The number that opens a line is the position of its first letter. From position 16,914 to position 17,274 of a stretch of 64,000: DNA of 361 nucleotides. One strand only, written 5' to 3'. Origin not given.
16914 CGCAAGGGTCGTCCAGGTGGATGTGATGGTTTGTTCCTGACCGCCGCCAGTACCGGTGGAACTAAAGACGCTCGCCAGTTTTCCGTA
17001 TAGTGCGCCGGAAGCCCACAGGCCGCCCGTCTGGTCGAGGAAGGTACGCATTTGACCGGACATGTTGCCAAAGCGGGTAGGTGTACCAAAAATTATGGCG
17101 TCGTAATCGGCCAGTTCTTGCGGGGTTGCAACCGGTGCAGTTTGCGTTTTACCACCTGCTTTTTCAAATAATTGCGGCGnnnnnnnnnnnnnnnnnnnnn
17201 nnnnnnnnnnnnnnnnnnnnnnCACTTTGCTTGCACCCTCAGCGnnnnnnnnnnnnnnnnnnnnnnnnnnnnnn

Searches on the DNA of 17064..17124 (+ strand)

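Call 33: search_dna_similar(query=window:17064-17124:+, collection=ecoli_genomes, mode=near, max_rows=8)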
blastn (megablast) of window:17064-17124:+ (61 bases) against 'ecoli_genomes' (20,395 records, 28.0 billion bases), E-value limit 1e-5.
Records with a match: 5409; places in all: 5412; records where one place covers at least 80% of the query: 5409.
Genomes with a match: 5407 of 5426; with a place that covers at least 80% of the query: 5407. Places per genome that has any: lowest 1, median 1, highest 2. On chromosomes: 5404 places; on plasmids: 8.
Best place of each record, by identity: 95-99% 5409.
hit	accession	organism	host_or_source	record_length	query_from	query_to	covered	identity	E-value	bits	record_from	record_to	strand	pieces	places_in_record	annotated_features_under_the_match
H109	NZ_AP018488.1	Escherichia coli O157:H7 strain PV15-279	Homo sapiens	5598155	1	61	100%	98.4%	2e-21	108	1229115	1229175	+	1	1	wrbA: NAD(P)H:quinone oxidoreductase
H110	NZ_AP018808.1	Escherichia coli strain E2865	Bos taurus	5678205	1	61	100%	98.4%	2e-21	108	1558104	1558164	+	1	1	wrbA: NAD(P)H:quinone oxidoreductase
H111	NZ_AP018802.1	Escherichia coli strain E2863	Bos taurus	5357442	1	61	100%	98.4%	2e-21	108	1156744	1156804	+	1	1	wrbA: NAD(P)H:quinone oxidoreductase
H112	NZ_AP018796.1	Escherichia coli strain E2855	Bos taurus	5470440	1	61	100%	98.4%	2e-21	108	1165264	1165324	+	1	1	wrbA: NAD(P)H:quinone oxidoreductase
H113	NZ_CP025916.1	Escherichia coli strain 120899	Homo sapiens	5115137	1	61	100%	98.4%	2e-21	108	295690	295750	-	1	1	wrbA: NAD(P)H:quinone oxidoreductase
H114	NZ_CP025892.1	Escherichia coli strain 503025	Homo sapiens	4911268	1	61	100%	98.4%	2e-21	108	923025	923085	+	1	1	wrbA: NAD(P)H:quinone oxidoreductase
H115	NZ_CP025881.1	Escherichia coli strain 503440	Homo sapiens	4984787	1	61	100%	98.4%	2e-21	108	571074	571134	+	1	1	wrbA: NAD(P)H:quinone oxidoreductase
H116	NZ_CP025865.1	Escherichia coli strain 504211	Homo sapiens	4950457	1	61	100%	98.4%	2e-21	108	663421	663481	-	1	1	wrbA: NAD(P)H:quinone oxidoreductase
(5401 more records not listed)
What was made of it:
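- The wrbA allele at 17094 is absent from 5,409 genomes (call 33).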
